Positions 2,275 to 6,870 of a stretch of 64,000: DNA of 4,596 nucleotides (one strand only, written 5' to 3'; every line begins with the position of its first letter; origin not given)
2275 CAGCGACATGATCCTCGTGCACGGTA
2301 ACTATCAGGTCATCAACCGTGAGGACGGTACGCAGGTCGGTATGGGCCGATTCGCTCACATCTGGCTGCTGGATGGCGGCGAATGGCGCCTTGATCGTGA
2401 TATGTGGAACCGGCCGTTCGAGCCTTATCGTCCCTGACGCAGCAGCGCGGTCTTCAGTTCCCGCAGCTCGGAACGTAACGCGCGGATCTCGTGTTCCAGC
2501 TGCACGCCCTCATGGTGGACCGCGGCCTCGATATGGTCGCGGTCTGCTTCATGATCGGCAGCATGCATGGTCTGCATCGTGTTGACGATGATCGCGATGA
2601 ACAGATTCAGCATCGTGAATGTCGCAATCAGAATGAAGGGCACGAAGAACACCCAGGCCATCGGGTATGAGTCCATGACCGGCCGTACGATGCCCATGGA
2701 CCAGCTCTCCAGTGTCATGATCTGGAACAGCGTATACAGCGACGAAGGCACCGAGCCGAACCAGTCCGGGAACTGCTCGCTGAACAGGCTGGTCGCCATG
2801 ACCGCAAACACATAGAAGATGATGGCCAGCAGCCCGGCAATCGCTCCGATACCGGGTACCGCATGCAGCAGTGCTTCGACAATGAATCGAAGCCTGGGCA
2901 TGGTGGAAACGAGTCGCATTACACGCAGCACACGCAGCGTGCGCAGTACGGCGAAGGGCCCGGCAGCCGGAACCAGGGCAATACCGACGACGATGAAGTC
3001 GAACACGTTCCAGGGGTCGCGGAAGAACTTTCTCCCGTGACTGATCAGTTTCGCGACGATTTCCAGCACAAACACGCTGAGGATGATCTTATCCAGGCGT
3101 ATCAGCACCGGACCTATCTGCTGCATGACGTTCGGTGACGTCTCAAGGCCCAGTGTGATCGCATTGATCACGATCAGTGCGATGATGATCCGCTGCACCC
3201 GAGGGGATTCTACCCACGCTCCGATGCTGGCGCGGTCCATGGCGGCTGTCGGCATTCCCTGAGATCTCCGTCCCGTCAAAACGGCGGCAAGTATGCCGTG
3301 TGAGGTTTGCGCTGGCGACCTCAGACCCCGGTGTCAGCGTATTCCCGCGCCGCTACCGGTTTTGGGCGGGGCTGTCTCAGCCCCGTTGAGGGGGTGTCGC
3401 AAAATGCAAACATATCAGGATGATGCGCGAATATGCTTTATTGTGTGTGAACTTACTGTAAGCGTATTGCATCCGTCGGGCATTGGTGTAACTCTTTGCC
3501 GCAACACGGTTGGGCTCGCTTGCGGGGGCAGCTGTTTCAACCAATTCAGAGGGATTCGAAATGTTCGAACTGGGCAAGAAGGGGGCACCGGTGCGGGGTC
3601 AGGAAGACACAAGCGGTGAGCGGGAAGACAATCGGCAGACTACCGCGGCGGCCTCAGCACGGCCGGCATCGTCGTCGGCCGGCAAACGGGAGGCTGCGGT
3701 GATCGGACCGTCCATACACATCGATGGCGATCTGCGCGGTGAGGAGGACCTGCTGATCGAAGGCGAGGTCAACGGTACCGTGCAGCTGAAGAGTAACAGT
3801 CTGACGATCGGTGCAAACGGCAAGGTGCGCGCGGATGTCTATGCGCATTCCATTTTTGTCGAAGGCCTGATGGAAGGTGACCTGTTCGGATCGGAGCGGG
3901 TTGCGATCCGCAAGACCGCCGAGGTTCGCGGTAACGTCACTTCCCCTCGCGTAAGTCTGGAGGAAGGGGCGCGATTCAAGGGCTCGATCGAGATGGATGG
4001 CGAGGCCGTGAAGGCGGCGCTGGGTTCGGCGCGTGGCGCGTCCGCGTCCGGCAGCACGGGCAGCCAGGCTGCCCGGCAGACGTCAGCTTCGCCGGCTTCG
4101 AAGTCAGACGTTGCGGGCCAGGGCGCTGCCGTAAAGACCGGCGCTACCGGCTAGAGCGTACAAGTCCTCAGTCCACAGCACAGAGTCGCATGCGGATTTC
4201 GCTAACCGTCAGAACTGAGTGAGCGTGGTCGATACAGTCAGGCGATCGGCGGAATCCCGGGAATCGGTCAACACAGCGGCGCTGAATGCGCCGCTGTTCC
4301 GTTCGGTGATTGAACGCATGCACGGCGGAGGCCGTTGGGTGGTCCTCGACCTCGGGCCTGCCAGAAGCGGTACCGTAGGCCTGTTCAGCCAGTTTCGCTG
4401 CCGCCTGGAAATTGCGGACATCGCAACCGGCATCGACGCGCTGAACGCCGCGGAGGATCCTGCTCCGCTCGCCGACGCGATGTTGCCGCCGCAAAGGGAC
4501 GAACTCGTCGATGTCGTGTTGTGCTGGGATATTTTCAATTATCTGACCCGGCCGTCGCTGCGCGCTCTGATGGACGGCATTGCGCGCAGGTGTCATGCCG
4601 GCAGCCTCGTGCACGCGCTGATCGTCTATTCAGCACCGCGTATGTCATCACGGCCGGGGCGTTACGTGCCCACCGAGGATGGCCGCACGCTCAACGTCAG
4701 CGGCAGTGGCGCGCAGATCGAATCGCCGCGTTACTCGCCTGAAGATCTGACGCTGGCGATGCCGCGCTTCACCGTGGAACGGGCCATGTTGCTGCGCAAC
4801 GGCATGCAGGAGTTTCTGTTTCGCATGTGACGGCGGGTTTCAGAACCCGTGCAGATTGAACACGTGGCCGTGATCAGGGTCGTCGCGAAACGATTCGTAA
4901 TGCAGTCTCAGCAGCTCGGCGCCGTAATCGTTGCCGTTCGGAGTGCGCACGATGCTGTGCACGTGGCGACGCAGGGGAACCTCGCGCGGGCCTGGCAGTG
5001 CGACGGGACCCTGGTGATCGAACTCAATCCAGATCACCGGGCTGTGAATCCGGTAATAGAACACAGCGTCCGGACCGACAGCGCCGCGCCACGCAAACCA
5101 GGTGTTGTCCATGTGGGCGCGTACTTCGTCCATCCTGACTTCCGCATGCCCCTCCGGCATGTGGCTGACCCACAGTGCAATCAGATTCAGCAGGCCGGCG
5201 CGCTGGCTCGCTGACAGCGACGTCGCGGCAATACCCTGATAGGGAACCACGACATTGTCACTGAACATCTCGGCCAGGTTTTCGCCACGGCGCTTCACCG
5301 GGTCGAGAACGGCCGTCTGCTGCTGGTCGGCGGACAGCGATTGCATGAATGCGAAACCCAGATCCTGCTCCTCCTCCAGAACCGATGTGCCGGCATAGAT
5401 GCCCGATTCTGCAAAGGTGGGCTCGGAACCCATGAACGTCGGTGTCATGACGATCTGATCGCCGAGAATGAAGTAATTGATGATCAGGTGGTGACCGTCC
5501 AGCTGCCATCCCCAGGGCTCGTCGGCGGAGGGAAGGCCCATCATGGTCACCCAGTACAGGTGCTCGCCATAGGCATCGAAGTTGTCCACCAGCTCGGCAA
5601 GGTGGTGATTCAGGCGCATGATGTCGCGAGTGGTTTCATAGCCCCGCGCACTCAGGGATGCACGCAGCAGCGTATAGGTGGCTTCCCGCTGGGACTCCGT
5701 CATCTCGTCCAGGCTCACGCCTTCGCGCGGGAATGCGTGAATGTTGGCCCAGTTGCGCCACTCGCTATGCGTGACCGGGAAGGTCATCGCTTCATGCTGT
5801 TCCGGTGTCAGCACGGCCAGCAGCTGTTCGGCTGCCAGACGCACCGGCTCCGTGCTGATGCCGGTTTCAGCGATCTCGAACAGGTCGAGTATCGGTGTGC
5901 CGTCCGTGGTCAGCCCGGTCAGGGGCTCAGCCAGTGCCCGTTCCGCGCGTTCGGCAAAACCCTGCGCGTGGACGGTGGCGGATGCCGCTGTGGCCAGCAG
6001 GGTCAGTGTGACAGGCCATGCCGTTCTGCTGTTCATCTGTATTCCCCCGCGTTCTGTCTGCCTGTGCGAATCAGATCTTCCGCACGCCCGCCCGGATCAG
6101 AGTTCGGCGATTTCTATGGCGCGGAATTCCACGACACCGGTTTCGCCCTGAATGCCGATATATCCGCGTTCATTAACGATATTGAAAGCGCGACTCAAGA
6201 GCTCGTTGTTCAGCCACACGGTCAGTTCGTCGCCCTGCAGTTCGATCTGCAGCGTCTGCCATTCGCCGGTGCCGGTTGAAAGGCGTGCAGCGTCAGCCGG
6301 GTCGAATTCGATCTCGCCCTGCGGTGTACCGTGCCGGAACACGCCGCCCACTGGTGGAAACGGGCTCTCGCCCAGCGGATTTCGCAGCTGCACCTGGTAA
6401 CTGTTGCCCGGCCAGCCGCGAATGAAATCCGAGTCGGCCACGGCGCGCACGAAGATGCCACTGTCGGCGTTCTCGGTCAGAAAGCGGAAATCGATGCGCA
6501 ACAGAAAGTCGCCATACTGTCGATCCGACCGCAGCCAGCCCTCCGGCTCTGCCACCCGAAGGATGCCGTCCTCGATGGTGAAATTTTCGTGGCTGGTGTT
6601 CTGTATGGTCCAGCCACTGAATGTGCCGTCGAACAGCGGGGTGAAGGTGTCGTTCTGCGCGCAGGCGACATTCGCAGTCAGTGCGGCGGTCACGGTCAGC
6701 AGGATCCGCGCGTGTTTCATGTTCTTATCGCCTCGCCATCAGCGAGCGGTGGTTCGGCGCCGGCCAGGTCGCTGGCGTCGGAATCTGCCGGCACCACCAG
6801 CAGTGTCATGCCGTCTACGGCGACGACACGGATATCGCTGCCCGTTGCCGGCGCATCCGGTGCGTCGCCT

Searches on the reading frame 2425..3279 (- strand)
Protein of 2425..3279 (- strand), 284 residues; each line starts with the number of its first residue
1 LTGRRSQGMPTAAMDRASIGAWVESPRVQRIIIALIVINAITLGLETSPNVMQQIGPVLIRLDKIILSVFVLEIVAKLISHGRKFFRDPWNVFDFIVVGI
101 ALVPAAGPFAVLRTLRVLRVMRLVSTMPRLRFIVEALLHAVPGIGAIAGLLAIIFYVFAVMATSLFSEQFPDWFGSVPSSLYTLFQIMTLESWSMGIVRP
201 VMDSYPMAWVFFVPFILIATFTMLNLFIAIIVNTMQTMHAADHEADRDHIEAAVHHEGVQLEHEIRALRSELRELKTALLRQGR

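Call 66: search_protein_families(library=pfam, proteins=[window:2425-3279:-], max_evalue=0.00001)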
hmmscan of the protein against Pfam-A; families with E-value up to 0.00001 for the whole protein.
window:2425-3279:- (284 aa): 2 families
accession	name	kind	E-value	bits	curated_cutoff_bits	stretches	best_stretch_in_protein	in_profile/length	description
PF00520.37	Ion_trans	-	1.8e-43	148.9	25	1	29-240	5-238/241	Ion transport protein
PF08016.18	PKD_channel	-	1.8e-10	41.1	22.4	1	109-238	103-225/225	Polycystin cation channel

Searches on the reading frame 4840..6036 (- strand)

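Call 66: search_protein_families(library=pfam, proteins=[window:4840-6036:-], max_evalue=0.00001)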
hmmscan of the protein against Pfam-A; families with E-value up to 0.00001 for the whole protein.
window:4840-6036:- (398 aa): 1 family
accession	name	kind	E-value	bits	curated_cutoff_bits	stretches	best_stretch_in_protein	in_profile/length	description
PF12006.13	DUF3500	-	6.6e-104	348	27.2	1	60-372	3-296/297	Protein of unknown function (DUF3500)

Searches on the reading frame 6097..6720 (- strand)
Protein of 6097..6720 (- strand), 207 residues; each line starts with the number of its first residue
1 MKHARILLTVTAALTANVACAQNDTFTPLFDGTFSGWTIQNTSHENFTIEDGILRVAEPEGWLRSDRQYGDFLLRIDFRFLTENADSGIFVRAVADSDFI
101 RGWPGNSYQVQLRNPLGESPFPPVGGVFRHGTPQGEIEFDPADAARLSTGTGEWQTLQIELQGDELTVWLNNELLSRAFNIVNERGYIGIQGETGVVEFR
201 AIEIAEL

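Call 66: search_protein_families(library=pfam, proteins=[window:6097-6720:-], max_evalue=0.00001)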
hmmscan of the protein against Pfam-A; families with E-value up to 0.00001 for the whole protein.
window:6097-6720:- (207 aa): 1 family
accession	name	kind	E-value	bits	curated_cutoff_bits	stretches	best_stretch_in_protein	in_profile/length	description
PF06439.18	3keto-disac_hyd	-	5.5e-31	108.5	26.8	1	26-204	2-186/187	3-keto-disaccharide hydrolase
